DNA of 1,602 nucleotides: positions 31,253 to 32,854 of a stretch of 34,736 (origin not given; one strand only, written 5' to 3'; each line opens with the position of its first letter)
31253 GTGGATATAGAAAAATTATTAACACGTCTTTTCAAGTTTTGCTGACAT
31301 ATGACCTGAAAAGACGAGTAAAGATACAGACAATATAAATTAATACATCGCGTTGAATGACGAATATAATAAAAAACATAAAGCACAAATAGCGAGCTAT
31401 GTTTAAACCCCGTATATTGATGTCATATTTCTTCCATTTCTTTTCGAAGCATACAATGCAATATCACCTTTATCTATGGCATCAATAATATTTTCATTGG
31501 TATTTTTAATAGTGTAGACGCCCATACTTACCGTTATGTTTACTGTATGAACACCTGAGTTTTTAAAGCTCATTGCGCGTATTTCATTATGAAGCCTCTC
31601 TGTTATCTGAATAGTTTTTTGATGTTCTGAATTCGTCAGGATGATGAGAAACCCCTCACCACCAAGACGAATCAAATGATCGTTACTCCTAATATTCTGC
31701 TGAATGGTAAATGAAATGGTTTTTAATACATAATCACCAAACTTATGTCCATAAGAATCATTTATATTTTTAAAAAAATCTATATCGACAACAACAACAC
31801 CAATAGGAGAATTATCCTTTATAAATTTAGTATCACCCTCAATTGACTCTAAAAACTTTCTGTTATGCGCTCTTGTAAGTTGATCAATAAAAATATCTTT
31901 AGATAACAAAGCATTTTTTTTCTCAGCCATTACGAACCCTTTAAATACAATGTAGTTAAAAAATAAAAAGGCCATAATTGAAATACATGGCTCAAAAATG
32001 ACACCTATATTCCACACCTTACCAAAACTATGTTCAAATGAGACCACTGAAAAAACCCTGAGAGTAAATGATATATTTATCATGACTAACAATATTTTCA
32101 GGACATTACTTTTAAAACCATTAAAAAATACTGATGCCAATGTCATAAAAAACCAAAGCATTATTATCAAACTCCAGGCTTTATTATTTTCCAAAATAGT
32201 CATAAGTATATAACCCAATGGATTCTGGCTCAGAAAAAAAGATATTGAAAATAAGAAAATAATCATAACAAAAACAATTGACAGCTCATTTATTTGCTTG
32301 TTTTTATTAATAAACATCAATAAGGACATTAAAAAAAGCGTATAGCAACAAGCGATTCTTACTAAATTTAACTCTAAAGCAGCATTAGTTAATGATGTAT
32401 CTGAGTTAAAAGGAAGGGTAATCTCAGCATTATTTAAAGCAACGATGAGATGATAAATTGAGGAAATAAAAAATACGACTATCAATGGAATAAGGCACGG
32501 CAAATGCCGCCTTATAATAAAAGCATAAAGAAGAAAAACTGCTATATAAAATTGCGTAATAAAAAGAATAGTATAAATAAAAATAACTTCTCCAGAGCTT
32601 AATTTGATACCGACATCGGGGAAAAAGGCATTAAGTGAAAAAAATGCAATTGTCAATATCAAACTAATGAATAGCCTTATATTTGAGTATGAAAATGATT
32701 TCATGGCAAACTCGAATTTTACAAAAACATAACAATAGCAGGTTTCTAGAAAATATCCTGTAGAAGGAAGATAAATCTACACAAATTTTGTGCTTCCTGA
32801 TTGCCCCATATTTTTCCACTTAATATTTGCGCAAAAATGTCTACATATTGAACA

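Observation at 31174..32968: AT-rich cargo gene: polytopic membrane GGDEF protein with GGEGF in place of GG(D/E)EF but an intact RxxD I-site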

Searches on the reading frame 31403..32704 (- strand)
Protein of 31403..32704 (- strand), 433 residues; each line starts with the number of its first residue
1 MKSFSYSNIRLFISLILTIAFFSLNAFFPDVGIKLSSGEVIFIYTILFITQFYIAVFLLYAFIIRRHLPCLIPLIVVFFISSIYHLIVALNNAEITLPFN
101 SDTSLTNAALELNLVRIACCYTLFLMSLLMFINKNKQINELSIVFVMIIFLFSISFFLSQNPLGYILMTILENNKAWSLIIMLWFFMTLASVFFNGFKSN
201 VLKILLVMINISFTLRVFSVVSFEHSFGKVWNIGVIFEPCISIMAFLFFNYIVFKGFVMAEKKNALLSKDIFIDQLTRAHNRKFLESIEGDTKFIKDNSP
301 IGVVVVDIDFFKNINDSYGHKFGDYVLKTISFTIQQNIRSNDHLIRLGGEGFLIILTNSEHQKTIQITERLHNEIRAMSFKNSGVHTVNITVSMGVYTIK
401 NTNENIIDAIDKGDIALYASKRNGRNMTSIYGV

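Call 3: search_protein_families(library=pfam, proteins=[window:31403-32704:-], max_evalue=0.1)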
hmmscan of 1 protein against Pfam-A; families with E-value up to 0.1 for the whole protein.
window:31403-32704:- (433 aa): 2 families
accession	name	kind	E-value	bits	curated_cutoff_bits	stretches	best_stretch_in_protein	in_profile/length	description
PF00990.26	GGDEF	-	7.1e-38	130.3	23.8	1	272-426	2-160/161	Diguanylate cyclase, GGDEF domain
PF17158.10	MASE4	-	0.0084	15.9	28.4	1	43-248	10-229/239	Membrane-associated sensor, integral membrane domain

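Call 4: search_protein_families(library=ncbifam, proteins=[window:31403-32704:-], max_evalue=0.1)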
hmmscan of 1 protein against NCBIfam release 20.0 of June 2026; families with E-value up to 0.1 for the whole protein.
window:31403-32704:- (433 aa): 21 families
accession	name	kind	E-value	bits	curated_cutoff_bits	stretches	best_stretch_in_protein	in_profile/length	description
TIGR00254.1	GGDEF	domain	7.2e-42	142.9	37.4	1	272-429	6-165/168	diguanylate cyclase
NF007380.0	PRK09894.1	equivalog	1.4e-38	133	256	1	262-428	120-284/296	diguanylate cyclase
NF038266.1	diguan_SiaD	equivalog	1.9e-38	132.3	290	1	263-427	86-251/252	biofilm regulation diguanylate cyclase SiaD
NF007135.0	PRK09581.1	equivalog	3.3e-37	128.4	474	1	273-427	294-451/457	PleD family two-component system response regulator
NF041606.1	dguan_cyc_DgcA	equivalog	1.5e-33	116.2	370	1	274-430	181-338/340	diguanylate cyclase DgcA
NF040885.1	diguan_DgcJ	equivalog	8.2e-29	100.7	500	1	243-425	313-490/493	diguanylate cyclase DgcJ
NF051473.1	DigCycDgcsShew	equivalog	2.2e-27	96.2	400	1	257-428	122-288/291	diguanylate cyclase DgcS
NF007423.1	PRK09966.1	equivalog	4.6e-27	94.9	325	1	261-421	229-390/390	diguanylate cyclase DgcN/YfiN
NF007298.0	PRK09776.1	equivalog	5.2e-27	94.1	1135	1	253-431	666-845/1111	diguanylate cyclase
NF011955.1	PRK15426.1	equivalog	8.9e-26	90.1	408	1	266-427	393-557/564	cellulose biosynthesis regulator diguanylate cyclase DgcQ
NF047654.1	DiguCycDgcRLepto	equivalog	1.6e-24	86.4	500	1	269-427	131-292/295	diguanylate cyclase DgcR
NF007599.0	PRK10245.1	equivalog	1.2e-23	83.3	402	1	185-430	128-369/371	diguanylate cyclase AdrA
NF007474.0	PRK10060.1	equivalog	1.1e-21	76.7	782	1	271-431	237-395/663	cyclic di-GMP phosphodiesterase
NF047872.1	GGDEF_GdpS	equivalog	9.6e-21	74.3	400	1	128-427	49-346/355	GGDEF domain-containing protein GdpS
NF045675.1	PhdiestaseDibA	equivalog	9.6e-20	70.4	980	1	264-431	196-364/623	phosphodiesterase DibA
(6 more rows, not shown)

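Call 8: search_dna_similar(query=window:31403-32704:-, collection=phages, mode=protein, max_rows=25)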
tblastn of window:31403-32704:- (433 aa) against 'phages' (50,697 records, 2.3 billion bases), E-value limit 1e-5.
Records with a match: 86; places in all: 90; records where one place covers at least 80% of the query: 0.
Best place of each record, by identity: <60% 86.
By first word of the organism name: Bacteriophage 44; Acinetobacter 16; Listeria 8; Salmonella 4; Bacillus 4; Pseudomonas 3; Escherichia 3; Klebsiella 1; Microcystis 1; Acetobacter 1; and 1 more.
By host as written in the record: - 60; Listeria monocytogenes 8; Homo sapiens 3; Pseudomonas aeruginosa 3; Bacillus subtilis W-23-S(r); Bacillus licheniformis ATCC 9945a 2; Escherichia coli O157:H7 ATCC 43895 2; Bacillus megaterium str. ATCC 43725 2; Salmonella enterica subsp. enterica serovar Kentucky 1; and 5 more.
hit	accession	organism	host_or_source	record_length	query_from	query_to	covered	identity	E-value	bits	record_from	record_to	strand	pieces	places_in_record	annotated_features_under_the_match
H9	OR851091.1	Salmonella phage S.Kent 1-2-1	Salmonella enterica subsp. enterica ...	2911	248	426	41%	37.9%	2e-23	108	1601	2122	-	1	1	record has no annotation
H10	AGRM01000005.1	Salmonella enterica subsp. houtenae str. ATCC BAA-1581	Homo sapiens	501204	248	426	41%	37.9%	8e-23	107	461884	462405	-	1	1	diguanylate cyclase domain protein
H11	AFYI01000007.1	Salmonella enterica subsp. enterica serovar Infantis str. ...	Homo sapiens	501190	248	426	41%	37.4%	1e-22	106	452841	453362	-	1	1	diguanylate cyclase domain protein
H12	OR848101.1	Listeria phage LM 4-14-1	Listeria monocytogenes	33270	238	430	45%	34.3%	3e-18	94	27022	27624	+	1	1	record has no annotation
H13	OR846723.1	Listeria phage LM 4-11-1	Listeria monocytogenes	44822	238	430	45%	34.3%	3e-18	94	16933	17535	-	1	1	record has no annotation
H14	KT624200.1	Bacillus phage SP-15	Bacillus subtilis W-23-S(r); Bacillus ...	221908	233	431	46%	32.2%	4e-17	90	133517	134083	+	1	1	diguanylate cyclase | glycosyl transferase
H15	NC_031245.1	Bacillus phage SP-15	Bacillus subtilis W-23-S(r); Bacillus ...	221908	233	431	46%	32.2%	4e-17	90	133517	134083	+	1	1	diguanylate cyclase | glycosyl transferase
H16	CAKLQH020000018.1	Acinetobacter phage MD-2021a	not known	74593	262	430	39%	37.8%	5e-19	96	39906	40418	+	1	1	cph2_1: diguanylate cyclase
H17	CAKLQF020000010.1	Acinetobacter phage MD-2021a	not known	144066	262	430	39%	37.8%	5e-19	96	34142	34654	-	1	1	cph2_2: diguanylate cyclase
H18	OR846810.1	Listeria phage LM 4-11-1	Listeria monocytogenes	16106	248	430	42%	31.1%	3e-14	81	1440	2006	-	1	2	record has no annotation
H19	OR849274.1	Listeria phage LM 4-14-1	Listeria monocytogenes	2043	248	430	42%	31.1%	3e-14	81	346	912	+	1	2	record has no annotation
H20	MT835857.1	Bacteriophage sp.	human fecal samples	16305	256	426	39%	33.0%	2e-18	94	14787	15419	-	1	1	record has no annotation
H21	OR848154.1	Listeria phage LM 4-14-1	Listeria monocytogenes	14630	248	430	42%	30.4%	3e-13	78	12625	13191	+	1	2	record has no annotation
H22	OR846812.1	Listeria phage LM 4-11-1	Listeria monocytogenes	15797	248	430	42%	30.4%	3e-13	78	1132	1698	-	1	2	record has no annotation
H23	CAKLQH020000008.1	Acinetobacter phage MD-2021a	not known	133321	243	431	44%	29.3%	7e-16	86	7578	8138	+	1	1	ycdT: diguanylate cyclase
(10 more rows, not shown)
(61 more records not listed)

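Call 10: find_homologous_proteins(query=window:31403-32704:-, max_evalue=0.00001)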
Query window:31403-32704:- (433 aa): 1239 proteins with E <= 0.00001 among 7314 candidates; the best 120 are listed.
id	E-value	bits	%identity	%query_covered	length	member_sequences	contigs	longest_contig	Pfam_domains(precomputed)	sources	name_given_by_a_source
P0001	2.1e-271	918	100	100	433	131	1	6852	PF00990.27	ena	-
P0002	1.4e-28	118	38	35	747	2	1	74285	PF00990.27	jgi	jgi:diguanylate cyclase (GGDEF)-like protein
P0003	5.4e-28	116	45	37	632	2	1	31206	PF00563.26,PF00990.27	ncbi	-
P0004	2.5e-25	107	40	36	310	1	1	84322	PF00990.27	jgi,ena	-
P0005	2.6e-25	107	33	43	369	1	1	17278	PF00990.27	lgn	-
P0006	2.8e-25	107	41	37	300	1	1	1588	PF17201.11,PF22335.2,PF08269.18,PF00990.27,PF17200.11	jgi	jgi:diguanylate cyclase (GGDEF)-like protein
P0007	4.3e-25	107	38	40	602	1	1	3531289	PF00990.27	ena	-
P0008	7.7e-25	106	38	37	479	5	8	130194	PF00990.27,PF00072.31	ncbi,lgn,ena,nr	ncbi:MAG: hypothetical protein CMK89_03065 [Pseudomonadales bacterium]|nr:hypothetical protein [Pseu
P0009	2.4e-24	104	30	52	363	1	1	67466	PF00990.27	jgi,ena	-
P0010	3.7e-24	104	36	38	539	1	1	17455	PF00990.27,PF00072.31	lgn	-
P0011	5.7e-24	103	39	32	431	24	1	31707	PF11845.14,PF00990.27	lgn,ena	-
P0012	6.0e-24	103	38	38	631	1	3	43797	PF00563.26,PF00990.27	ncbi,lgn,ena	-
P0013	1.2e-23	102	36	39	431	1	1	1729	PF11845.14,PF00990.27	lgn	-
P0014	1.2e-23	102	39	36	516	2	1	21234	PF14827.13,PF00990.27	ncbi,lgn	-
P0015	1.4e-23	102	38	38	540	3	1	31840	PF00990.27,PF00072.31,PF01627.29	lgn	-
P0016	1.5e-23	102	44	31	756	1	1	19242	PF00497.26,PF22335.2,PF09084.17,PF00990.27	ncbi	-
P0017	1.5e-23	102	36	39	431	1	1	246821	PF11845.14,PF00990.27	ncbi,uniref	ncbi:diguanylate cyclase [Arcobacter aquimarinus]|uniref:diguanylate cyclase n=1 Tax=Arcobacter aqui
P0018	1.5e-23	102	36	39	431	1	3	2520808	PF11845.14,PF00990.27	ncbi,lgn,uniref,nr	ncbi:diguanylate cyclase [Arcobacter aquimarinus]|uniref:diguanylate cyclase n=1 Tax=Arcobacter aqui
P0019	1.7e-23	101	36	45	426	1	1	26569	PF13426.14,PF08448.17,PF00989.32,PF00990.27,PF00072.31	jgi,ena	-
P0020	1.9e-23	101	35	43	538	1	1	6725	PF16927.12,PF00990.27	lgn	-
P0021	1.9e-23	101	33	45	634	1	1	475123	PF08447.19,PF13426.14,PF08448.17,PF00989.32,PF00990.27,PF08376.16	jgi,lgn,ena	-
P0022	2.1e-23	101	39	37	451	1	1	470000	PF05228.20,PF00990.27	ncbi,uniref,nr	ncbi:diguanylate cyclase [Alginatibacterium sediminis]|uniref:diguanylate cyclase n=1 Tax=Alginatiba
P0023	2.5e-23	101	37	39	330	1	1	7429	PF00990.27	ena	-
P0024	3.2e-23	100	31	58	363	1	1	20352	PF20966.3,PF22335.2,PF00990.27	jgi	-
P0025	3.5e-23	100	39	36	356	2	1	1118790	PF00990.27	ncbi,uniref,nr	ncbi:GGDEF domain-containing protein [Methylopila turkensis]|uniref:diguanylate cyclase n=1 Tax=Meth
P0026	4.3e-23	100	38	38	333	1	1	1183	PF08447.19,PF00990.27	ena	-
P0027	4.8e-23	100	41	39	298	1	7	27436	PF13426.14,PF00989.32,PF00990.27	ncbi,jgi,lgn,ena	jgi:diguanylate cyclase (GGDEF)-like protein/PAS domain S-box-containing protein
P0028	5.3e-23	100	35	37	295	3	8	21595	PF00990.27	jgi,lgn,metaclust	metaclust:\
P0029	5.8e-23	100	42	30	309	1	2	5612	PF24898.3,PF00990.27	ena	-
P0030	6.9e-23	99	44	29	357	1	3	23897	PF00990.27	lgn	-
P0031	7.4e-23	99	37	41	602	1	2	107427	PF00990.27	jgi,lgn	-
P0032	8.9e-23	99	37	38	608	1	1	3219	PF07696.18,PF07695.18,PF00990.27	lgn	-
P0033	1.0e-22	99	40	37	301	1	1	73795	PF13596.13,PF13426.14,PF13188.14,PF22335.2,PF08448.17,PF00989.32,PF00990.27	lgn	-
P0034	1.1e-22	99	40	36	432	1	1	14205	PF00990.27,PF00072.31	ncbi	-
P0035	1.1e-22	99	42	36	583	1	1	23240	PF00990.27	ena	-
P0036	1.2e-22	99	38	39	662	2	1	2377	PF08447.19,PF09084.17,PF00990.27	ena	-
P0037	1.4e-22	98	37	39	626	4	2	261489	PF13185.13,PF01590.33,PF11152.15,PF13492.13,PF00990.27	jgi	-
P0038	1.5e-22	98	37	38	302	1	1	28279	PF00990.27,PF00072.31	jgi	jgi:two-component system cell cycle response regulator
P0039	1.9e-22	98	38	38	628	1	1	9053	PF00563.26,PF00990.27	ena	-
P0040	2.0e-22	98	36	39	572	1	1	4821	PF13185.13,PF00990.27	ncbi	-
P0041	2.2e-22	98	33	49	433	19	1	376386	PF00990.27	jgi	jgi:diguanylate cyclase (GGDEF)-like protein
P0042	2.5e-22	98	38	36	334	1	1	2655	PF00990.27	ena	-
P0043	3.1e-22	97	38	36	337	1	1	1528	PF00990.27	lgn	-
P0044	3.6e-22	97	36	41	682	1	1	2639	PF08447.19,PF13426.14,PF13188.14,PF12860.14,PF24820.2,PF08448.17,PF00989.32,PF00990.27,PF14598.13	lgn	-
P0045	4.2e-22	97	35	42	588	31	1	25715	PF00990.27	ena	-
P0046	5.1e-22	97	30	72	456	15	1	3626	PF21118.3,PF00990.27,PF11563.15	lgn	-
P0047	5.6e-22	96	40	36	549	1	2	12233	PF02743.25,PF00990.27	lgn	-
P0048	7.3e-22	96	37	38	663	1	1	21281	PF08447.19,PF09084.17,PF00990.27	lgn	-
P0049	7.5e-22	96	35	36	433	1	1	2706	PF00672.31,PF00990.27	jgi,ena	-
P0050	7.6e-22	96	39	36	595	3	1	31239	PF00990.27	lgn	-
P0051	7.7e-22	96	35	41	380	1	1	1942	PF01590.33,PF00990.27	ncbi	-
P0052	8.7e-22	96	36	41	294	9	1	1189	PF22335.2,PF00990.27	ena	-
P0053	8.8e-22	96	36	36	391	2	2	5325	PF00990.27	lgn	-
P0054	1.0e-21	96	41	30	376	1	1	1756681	PF00990.27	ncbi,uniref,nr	ncbi:diguanylate cyclase DgcA [Treponema pectinovorum]|uniref:diguanylate cyclase DgcA n=1 Tax=Trepo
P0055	1.1e-21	95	36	39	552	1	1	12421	PF00990.27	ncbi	-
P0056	1.1e-21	95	36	37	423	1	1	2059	PF11845.14,PF00990.27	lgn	-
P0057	1.2e-21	95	37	38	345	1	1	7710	PF00990.27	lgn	-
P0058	1.3e-21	95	36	50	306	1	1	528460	PF00990.27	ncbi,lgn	ncbi:MAG: GGDEF domain-containing protein [Desulfotalea sp.]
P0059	1.3e-21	95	35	38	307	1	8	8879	PF00990.27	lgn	-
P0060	1.3e-21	95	39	36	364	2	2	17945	PF00990.27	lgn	-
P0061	1.3e-21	95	35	36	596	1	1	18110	PF00672.31,PF13185.13,PF05227.20,PF00990.27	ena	-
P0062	1.4e-21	95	41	30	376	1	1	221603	PF00990.27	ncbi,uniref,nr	ncbi:diguanylate cyclase DgcA [Treponema pectinovorum]|uniref:diguanylate cyclase DgcA n=1 Tax=Trepo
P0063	1.4e-21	95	35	41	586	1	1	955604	PF00990.27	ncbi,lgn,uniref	ncbi:diguanylate cyclase [Alteromonas gracilis]|uniref:tetratricopeptide repeat-containing diguanyla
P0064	1.5e-21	95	37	38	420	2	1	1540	PF08447.19,PF08448.17,PF00989.32,PF00990.27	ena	-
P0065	1.6e-21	95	38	37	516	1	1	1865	PF00990.27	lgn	-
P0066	1.6e-21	95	40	32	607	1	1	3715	PF00990.27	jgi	jgi:diguanylate cyclase (GGDEF)-like protein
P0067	1.6e-21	95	37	36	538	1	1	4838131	PF00990.27,PF00072.31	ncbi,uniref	ncbi:diguanylate cyclase [Bacillus sp. 1P02SD]|uniref:GGDEF domain-containing response regulator n=1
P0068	1.7e-21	95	38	36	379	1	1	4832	PF00990.27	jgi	jgi:diguanylate cyclase (GGDEF)-like protein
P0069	1.9e-21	95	37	37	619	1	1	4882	PF00563.26,PF00990.27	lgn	-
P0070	1.9e-21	95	37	36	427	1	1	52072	PF00990.27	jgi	-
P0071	1.9e-21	95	41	30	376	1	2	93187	PF00990.27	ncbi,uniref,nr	ncbi:diguanylate cyclase DgcA [Treponema pectinovorum]|uniref:diguanylate cyclase DgcA n=1 Tax=Trepo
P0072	2.0e-21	95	37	39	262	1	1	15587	PF00990.27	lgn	-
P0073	2.0e-21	95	38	37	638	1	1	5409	PF00563.26,PF00990.27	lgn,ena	-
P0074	2.2e-21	94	39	36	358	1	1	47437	PF00990.27,PF20975.3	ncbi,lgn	ncbi:MAG: GGDEF domain-containing protein [Methylococcales bacterium]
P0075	2.6e-21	94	41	30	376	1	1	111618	PF00990.27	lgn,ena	-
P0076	2.7e-21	94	41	30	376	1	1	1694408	PF00990.27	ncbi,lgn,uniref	ncbi:sensor domain-containing diguanylate cyclase [Treponema pectinovorum]|uniref:diguanylate cyclas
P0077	2.7e-21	94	41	30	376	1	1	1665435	PF00990.27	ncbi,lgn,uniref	ncbi:diguanylate cyclase DgcA [Treponema pectinovorum]|uniref:diguanylate cyclase DgcA n=1 Tax=Trepo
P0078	2.7e-21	94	38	35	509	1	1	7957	PF13689.12,PF00990.27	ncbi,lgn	-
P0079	2.7e-21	94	41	30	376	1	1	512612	PF00990.27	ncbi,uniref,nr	ncbi:diguanylate cyclase DgcA [Treponema pectinovorum]|uniref:diguanylate cyclase DgcA n=1 Tax=Trepo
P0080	2.7e-21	94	39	36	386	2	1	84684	PF00990.27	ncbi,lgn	-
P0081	2.7e-21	94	38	36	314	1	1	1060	PF00990.27,PF00072.31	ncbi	-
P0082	2.8e-21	94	39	37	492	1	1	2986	PF17201.11,PF08269.18,PF00990.27,PF17200.11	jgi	jgi:methyl-accepting chemotaxis protein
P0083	2.9e-21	94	36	38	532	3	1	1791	PF13426.14,PF08448.17,PF16927.12,PF00990.27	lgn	-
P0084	3.3e-21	94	36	52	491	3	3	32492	PF00563.26,PF00990.27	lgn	-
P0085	3.5e-21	94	38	38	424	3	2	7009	PF08447.19,PF13426.14,PF13188.14,PF08448.17,PF00989.32,PF00990.27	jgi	-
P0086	3.6e-21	94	40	36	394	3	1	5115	PF00990.27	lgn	-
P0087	3.8e-21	94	36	38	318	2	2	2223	PF13426.14,PF00990.27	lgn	-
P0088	4.7e-21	93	38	36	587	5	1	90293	PF13424.13,PF00990.27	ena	-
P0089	4.7e-21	93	41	37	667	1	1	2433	PF08447.19,PF13426.14,PF00989.32,PF00990.27,PF14598.13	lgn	-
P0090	4.8e-21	93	37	36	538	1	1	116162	PF00990.27,PF00072.31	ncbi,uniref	ncbi:diguanylate cyclase [Bacillus sp. JJ1566]|uniref:diguanylate cyclase n=1 Tax=Bacillus sp. JJ156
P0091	5.4e-21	93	37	39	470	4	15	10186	PF21118.3,PF00990.27,PF11563.15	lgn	-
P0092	5.4e-21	93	43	30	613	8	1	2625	PF22335.2,PF00990.27,PF19583.6,PF00753.34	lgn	-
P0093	5.4e-21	93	42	30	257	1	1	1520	PF00990.27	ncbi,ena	-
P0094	5.6e-21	93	40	36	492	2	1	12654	PF00990.27,PF00072.31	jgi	-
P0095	5.6e-21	93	36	47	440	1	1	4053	PF13426.14,PF13188.14,PF12860.14,PF08448.17,PF00989.32,PF00990.27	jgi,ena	-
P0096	5.7e-21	93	35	39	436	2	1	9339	PF00990.27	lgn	-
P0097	5.7e-21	93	37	36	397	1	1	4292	PF08447.19,PF13426.14,PF13188.14,PF08448.17,PF00989.32,PF00990.27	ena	-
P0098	6.0e-21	93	36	39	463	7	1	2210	PF13426.14,PF13185.13,PF01590.33,PF00989.32,PF00990.27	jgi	jgi:diguanylate cyclase (GGDEF)-like protein/PAS domain S-box-containing protein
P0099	6.2e-21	93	36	36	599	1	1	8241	PF13424.13,PF00990.27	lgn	-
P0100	6.5e-21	93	33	42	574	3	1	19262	PF00990.27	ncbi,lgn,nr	ncbi:MAG: diguanylate cyclase [Alphaproteobacteria bacterium]|nr:diguanylate cyclase [Alphaproteobac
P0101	6.9e-21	93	37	38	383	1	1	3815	PF00990.27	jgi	jgi:diguanylate cyclase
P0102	7.0e-21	93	36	43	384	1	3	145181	PF00990.27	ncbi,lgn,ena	-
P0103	8.9e-21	92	36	36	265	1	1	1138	PF00990.27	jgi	jgi:diguanylate cyclase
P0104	8.9e-21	92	37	34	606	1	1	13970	PF13185.13,PF01590.33,PF13492.13,PF00990.27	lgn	-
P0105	9.0e-21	92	39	36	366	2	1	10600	PF00990.27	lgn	-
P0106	9.8e-21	92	35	40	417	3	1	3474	PF08447.19,PF13426.14,PF08448.17,PF00989.32,PF00990.27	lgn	-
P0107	1.0e-20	92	43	30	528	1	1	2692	PF13185.13,PF01590.33,PF13492.13,PF00990.27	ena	-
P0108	1.1e-20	92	38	37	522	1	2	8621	PF16927.12,PF00990.27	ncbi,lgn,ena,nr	ncbi:MAG TPA: diguanylate cyclase [Clostridiaceae bacterium]|nr:diguanylate cyclase [Clostridiaceae 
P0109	1.1e-20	92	43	29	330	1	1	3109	PF00990.27,PF00072.31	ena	-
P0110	1.2e-20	92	35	38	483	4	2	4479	PF22335.2,PF00515.35,PF13424.13,PF00990.27,PF07719.24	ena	-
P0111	1.2e-20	92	38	36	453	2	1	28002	PF08447.19,PF01814.29,PF13426.14,PF08448.17,PF00989.32,PF00990.27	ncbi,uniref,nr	ncbi:diguanylate cyclase [Desulfovibrio sp. TomC]|uniref:diguanylate cyclase n=1 Tax=Desulfovibrio s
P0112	1.2e-20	92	42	36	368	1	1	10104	PF00990.27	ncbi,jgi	jgi:diguanylate cyclase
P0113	1.3e-20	92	38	43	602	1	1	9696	PF00990.27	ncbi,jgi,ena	-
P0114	1.3e-20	92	34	36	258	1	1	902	PF00990.27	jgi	-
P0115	1.3e-20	92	38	43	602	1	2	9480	PF00990.27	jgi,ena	jgi:diguanylate cyclase (GGDEF)-like protein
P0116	1.4e-20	92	39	35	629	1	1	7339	PF08668.19,PF00990.27,PF00072.31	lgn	-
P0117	1.4e-20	92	36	36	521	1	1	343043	PF00990.27,PF00072.31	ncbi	-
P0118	1.5e-20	92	37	35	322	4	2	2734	PF00990.27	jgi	jgi:diguanylate cyclase (GGDEF)-like protein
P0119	1.6e-20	92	36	35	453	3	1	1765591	PF21118.3,PF00990.27,PF11563.15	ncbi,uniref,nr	ncbi:GGDEF domain-containing protein [Pseudidiomarina sediminum]|uniref:GGDEF domain-containing prot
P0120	1.6e-20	92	38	35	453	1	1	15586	PF21118.3,PF00990.27,PF11563.15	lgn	-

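Call 13: list_cluster_members(proteins=[P0001])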
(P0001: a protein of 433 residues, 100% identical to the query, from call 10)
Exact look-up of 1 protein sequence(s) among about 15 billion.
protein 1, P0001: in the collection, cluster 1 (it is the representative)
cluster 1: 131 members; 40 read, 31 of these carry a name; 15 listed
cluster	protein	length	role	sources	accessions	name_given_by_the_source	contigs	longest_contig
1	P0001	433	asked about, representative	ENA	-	-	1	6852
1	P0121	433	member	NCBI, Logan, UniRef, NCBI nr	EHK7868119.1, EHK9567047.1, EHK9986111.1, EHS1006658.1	GGDEF domain-containing protein [Escherichia coli] | GGDEF domain-containing protein n=3 Tax=Escherichia coli TaxID=562 RepID=UPI001DB218DB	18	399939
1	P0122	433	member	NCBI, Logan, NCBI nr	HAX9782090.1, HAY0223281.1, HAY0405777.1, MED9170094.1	TPA: GGDEF domain-containing protein [Escherichia coli] | GGDEF domain-containing protein [Escherichia coli]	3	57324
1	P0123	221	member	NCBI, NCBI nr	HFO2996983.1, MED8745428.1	GGDEF domain-containing protein, partial [Escherichia coli] | GGDEF domain-containing protein [Escherichia coli]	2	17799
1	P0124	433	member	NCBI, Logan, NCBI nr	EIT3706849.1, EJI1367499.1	GGDEF domain-containing protein [Escherichia coli]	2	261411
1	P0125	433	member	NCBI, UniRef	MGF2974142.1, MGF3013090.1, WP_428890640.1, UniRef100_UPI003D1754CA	GGDEF domain-containing protein [Escherichia coli] | GGDEF domain-containing protein n=1 Tax=Escherichia coli TaxID=562 RepID=UPI003D1754CA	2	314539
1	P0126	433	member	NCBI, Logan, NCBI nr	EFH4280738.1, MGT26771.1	GGDEF domain-containing protein [Escherichia coli] | diguanylate cyclase [Escherichia coli]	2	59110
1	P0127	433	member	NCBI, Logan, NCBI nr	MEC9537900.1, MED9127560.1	GGDEF domain-containing protein [Escherichia coli]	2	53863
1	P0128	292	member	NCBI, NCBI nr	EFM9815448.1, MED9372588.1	hypothetical protein BF298_003800, partial [Escherichia coli] | hypothetical protein [Escherichia coli]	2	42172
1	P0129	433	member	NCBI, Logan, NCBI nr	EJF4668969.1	GGDEF domain-containing protein [Escherichia coli]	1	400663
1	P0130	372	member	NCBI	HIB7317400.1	TPA: GGDEF domain-containing protein, partial [Escherichia coli]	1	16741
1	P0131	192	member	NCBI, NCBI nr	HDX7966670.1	TPA: hypothetical protein RPP44_004932, partial [Escherichia coli] | hypothetical protein [Escherichia coli]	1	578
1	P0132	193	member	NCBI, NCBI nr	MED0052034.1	GGDEF domain-containing protein, partial [Escherichia coli] | GGDEF domain-containing protein [Escherichia coli]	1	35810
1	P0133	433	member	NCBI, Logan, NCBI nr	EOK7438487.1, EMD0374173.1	GGDEF domain-containing protein [Escherichia coli]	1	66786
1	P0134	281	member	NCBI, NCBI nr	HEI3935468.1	TPA: hypothetical protein SI573_003534, partial [Escherichia coli] | hypothetical protein [Escherichia coli]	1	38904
